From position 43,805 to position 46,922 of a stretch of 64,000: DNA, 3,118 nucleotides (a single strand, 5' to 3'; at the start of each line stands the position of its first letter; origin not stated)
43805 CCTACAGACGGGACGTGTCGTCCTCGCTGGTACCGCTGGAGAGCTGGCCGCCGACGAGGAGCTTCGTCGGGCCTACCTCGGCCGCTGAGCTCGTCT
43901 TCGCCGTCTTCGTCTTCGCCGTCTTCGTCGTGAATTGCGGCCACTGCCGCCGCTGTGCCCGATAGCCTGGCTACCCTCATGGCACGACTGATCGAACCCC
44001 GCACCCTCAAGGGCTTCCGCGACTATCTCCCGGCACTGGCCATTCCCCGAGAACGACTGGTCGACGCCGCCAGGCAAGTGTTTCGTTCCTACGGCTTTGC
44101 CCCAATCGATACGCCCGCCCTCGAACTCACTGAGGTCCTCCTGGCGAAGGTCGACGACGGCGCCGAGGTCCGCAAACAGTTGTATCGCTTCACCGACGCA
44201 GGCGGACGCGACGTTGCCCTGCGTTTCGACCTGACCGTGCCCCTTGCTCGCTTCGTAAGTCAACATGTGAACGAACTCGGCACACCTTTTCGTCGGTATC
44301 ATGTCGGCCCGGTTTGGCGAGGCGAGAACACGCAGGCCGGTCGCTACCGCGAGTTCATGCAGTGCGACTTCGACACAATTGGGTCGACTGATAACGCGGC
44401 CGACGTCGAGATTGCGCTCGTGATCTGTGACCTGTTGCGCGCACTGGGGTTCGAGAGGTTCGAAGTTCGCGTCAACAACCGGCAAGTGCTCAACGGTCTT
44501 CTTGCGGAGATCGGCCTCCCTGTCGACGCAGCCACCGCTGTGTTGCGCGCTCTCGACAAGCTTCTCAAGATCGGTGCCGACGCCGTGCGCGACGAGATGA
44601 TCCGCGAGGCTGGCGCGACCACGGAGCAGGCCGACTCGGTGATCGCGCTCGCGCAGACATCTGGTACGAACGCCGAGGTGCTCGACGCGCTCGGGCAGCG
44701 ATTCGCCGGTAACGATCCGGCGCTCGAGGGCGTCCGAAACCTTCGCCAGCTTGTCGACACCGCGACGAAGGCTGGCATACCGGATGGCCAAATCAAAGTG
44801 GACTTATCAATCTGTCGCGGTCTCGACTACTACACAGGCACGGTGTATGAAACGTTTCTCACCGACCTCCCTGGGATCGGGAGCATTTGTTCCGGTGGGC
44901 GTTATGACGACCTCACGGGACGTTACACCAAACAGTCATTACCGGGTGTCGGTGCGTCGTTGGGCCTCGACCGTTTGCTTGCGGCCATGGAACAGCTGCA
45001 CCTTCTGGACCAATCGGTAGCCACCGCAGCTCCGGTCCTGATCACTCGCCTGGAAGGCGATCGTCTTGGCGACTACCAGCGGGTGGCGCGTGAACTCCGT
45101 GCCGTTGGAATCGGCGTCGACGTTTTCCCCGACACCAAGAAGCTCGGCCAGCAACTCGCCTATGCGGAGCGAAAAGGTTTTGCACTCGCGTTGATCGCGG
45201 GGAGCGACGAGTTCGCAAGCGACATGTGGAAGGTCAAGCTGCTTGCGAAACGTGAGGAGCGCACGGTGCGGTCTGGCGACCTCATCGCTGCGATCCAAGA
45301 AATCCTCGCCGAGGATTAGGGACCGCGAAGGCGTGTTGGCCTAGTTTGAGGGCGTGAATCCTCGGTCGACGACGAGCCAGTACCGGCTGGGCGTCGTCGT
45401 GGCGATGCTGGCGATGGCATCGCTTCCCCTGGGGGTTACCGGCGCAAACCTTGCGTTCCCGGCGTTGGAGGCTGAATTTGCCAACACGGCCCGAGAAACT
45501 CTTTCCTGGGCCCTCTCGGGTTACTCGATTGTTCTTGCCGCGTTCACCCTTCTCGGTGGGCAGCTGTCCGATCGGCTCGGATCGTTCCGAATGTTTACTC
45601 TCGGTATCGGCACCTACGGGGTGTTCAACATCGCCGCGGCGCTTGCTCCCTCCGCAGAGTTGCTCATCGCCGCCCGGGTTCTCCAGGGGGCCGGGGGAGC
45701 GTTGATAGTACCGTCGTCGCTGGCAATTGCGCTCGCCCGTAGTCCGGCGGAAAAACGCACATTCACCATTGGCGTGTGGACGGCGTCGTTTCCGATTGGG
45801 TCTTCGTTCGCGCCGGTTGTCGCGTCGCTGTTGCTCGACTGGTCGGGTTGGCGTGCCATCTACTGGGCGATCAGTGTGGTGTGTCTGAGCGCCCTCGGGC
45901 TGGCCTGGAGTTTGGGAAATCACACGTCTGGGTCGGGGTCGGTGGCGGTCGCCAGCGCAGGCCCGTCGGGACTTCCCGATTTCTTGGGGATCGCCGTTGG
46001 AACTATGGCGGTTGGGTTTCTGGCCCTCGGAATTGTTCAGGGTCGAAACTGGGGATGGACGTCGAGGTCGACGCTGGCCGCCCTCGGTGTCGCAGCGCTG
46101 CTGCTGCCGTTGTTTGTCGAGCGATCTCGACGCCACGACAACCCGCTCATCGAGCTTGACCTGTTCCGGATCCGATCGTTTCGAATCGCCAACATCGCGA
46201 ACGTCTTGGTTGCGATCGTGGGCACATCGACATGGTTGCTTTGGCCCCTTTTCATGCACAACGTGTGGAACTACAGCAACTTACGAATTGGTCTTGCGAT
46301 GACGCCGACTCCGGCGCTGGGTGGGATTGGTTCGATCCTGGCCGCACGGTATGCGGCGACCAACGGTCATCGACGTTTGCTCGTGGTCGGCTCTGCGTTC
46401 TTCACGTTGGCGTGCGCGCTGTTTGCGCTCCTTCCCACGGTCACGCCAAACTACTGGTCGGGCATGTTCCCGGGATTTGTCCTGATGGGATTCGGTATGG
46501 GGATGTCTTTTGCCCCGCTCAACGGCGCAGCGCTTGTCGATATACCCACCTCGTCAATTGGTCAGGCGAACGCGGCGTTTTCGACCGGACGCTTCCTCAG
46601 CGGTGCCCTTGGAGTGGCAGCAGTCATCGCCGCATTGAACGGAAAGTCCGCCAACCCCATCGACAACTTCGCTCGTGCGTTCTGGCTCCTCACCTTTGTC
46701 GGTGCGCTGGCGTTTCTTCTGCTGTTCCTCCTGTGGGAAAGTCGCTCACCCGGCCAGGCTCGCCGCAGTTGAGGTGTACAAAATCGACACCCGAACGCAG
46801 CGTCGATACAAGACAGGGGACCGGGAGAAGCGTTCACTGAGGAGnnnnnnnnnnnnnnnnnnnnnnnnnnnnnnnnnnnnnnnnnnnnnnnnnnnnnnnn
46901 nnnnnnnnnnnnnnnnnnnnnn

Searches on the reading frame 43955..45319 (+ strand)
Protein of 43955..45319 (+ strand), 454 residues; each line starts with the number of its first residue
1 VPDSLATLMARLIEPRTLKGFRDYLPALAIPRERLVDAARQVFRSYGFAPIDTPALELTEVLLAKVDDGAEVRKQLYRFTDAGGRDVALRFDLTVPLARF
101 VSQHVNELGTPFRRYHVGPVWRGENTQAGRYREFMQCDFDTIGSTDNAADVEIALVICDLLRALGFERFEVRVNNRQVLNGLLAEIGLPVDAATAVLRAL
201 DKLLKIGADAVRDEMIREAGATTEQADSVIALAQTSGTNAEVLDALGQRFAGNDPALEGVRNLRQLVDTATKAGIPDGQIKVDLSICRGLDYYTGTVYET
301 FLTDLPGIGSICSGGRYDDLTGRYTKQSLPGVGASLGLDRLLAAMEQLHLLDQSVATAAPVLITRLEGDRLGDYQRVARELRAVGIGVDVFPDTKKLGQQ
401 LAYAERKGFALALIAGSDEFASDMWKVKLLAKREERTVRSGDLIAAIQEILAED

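Call 71: search_protein_families(library=pfam, proteins=[window:43955-45319:+], max_evalue=0.00001)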
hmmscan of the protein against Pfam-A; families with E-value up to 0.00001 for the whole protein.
window:43955-45319:+ (454 aa): 2 families
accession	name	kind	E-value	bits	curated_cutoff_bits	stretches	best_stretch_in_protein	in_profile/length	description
PF13393.11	tRNA-synt_His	-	7e-52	177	25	1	20-341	1-308/308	Histidyl-tRNA synthetase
PF03129.25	HGTP_anticodon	-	2.6e-10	40.8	21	1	374-449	18-93/94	Anticodon binding domain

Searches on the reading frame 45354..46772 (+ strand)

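Call 71: search_protein_families(library=pfam, proteins=[window:45354-46772:+], max_evalue=0.00001)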
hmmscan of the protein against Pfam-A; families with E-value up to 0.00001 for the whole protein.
window:45354-46772:+ (472 aa): 1 family
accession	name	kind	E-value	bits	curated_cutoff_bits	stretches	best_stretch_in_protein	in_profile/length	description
PF07690.21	MFS_1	-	1.7e-42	146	33.4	2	18-186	2-172/347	Major Facilitator Superfamily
